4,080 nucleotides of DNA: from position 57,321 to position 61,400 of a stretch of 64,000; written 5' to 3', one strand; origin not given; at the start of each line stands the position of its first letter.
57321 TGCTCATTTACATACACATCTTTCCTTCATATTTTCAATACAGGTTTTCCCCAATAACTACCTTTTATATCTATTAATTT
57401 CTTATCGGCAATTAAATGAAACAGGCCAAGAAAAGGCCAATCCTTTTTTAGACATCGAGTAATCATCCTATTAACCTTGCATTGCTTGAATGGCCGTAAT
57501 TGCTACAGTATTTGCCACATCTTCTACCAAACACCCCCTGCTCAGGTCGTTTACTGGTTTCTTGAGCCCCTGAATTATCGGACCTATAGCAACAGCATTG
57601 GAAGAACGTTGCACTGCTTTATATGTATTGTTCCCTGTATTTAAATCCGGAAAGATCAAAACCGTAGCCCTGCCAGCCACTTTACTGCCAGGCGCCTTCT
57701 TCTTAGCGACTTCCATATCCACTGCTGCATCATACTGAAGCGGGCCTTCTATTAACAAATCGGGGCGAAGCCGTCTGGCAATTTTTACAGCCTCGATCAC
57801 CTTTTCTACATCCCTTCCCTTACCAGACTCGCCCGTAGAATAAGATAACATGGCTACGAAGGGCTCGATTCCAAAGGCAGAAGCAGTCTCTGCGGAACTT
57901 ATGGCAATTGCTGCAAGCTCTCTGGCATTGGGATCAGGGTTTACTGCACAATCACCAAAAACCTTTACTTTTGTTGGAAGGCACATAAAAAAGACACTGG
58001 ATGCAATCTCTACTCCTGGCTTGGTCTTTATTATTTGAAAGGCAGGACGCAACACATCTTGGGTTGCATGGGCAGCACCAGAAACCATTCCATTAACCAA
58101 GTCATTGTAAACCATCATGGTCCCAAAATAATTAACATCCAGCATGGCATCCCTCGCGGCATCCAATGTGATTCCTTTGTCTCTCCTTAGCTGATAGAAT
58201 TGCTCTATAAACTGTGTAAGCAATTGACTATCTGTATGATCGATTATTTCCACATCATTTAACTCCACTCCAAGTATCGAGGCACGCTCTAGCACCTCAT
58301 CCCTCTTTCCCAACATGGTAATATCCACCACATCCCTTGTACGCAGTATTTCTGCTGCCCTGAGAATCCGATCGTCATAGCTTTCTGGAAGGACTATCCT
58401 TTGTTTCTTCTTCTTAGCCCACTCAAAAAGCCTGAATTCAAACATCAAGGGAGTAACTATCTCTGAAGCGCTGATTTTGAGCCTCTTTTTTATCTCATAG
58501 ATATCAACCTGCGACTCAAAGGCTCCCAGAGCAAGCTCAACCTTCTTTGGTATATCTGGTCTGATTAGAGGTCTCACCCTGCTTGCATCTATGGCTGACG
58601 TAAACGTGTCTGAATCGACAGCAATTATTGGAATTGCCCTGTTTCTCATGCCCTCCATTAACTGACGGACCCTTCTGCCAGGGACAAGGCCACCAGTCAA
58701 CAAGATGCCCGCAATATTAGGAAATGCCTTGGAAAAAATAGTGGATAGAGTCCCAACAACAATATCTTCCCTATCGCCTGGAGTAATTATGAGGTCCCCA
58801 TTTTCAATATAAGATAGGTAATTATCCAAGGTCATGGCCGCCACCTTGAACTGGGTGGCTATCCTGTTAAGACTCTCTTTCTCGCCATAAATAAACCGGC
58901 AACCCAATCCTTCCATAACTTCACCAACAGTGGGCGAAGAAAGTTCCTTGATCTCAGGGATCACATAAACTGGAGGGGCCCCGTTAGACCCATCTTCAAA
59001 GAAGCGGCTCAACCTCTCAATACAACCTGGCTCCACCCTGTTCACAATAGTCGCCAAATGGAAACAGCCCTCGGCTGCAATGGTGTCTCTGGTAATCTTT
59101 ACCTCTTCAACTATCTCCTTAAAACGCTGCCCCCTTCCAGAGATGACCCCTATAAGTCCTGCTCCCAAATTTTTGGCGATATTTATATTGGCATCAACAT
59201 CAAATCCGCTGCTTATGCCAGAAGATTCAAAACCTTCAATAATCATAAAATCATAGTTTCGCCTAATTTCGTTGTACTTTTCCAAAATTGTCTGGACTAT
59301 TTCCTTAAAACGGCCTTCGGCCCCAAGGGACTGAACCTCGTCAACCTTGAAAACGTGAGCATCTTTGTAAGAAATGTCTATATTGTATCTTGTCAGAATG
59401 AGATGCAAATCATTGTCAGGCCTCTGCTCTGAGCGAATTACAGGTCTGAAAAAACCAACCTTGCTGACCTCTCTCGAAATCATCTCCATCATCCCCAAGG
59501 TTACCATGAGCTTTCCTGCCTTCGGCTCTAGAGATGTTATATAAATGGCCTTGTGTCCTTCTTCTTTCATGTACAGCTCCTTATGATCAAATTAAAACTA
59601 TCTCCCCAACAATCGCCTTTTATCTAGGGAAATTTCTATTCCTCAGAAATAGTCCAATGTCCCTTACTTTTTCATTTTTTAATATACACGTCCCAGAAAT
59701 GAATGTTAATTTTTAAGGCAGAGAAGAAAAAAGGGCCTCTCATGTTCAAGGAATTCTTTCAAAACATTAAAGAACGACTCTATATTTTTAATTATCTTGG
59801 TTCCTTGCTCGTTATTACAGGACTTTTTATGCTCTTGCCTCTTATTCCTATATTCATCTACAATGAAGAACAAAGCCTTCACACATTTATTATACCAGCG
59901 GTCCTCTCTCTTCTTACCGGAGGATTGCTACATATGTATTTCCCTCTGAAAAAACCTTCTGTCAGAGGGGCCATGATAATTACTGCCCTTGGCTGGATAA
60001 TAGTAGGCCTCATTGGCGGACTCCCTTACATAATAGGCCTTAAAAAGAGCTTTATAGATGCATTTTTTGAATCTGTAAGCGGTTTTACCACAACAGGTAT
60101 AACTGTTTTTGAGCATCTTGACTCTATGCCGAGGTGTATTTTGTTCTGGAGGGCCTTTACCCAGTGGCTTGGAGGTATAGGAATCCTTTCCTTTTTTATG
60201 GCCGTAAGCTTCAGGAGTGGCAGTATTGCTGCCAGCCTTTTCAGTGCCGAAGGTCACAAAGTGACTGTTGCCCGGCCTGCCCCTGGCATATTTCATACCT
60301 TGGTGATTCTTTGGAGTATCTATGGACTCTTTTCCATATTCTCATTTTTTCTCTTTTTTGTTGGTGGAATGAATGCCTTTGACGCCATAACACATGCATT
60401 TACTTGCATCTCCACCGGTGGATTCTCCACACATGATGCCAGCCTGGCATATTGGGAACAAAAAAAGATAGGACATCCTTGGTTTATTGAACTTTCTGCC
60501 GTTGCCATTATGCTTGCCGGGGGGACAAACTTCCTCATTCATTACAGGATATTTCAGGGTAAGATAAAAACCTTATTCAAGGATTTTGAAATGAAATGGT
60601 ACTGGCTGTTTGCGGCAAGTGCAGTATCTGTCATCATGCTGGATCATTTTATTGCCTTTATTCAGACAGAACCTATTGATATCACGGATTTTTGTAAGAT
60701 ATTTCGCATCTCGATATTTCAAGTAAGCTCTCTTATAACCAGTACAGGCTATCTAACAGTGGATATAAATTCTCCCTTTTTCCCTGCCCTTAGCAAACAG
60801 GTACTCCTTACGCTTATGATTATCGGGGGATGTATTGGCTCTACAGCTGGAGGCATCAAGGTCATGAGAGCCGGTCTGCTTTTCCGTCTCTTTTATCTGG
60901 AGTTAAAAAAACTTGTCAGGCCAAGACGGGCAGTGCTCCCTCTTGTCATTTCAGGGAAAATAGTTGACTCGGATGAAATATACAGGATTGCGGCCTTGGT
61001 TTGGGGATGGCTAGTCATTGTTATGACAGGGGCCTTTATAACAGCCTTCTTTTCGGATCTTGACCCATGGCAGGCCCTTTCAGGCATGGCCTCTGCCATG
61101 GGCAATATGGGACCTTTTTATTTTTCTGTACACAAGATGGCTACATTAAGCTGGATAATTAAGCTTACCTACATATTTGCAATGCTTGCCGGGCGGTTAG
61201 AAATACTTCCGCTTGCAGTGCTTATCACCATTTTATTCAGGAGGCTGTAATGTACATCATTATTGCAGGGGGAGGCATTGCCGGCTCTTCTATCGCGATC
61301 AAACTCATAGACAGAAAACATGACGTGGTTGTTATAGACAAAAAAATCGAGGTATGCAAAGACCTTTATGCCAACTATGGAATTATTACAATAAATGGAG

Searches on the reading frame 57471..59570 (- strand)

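Call 49: search_protein_families(library=ncbifam, proteins=[window:57471-59570:-], max_evalue=1e-25)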
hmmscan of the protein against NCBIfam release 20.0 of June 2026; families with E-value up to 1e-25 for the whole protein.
window:57471-59570:- (699 aa): 4 families
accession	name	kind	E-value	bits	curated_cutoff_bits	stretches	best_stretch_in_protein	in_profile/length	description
NF004167.0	PRK05632.1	equivalog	4.5e-259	861.8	418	1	7-698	3-705/708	phosphate acetyltransferase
NF007233.1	PRK09653.1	subfamily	5.6e-123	410.5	310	1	383-696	7-319/319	phosphotransacetylase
TIGR00651.1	pta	equivalog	8.2e-121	403.1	311.2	1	392-693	1-304/304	phosphate acetyltransferase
NF009501.0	PRK12861.1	subfamily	8.2e-44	149.8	1178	1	386-697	445-761/764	NADP-dependent malic enzyme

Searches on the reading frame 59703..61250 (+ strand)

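Call 49: search_protein_families(library=ncbifam, proteins=[window:59703-61250:+], max_evalue=1e-25)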
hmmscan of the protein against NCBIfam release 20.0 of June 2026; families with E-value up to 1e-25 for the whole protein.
window:59703-61250:+ (515 aa): 2 families
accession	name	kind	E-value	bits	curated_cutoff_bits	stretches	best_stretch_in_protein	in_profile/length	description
TIGR00933.1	2a38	subfamily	1.6e-71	241.4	331.15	1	107-498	4-391/391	TrkH family potassium uptake protein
NF008020.0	PRK10750.1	equivalog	2.1e-58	198.6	866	1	31-514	9-482/483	Trk system potassium transporter TrkH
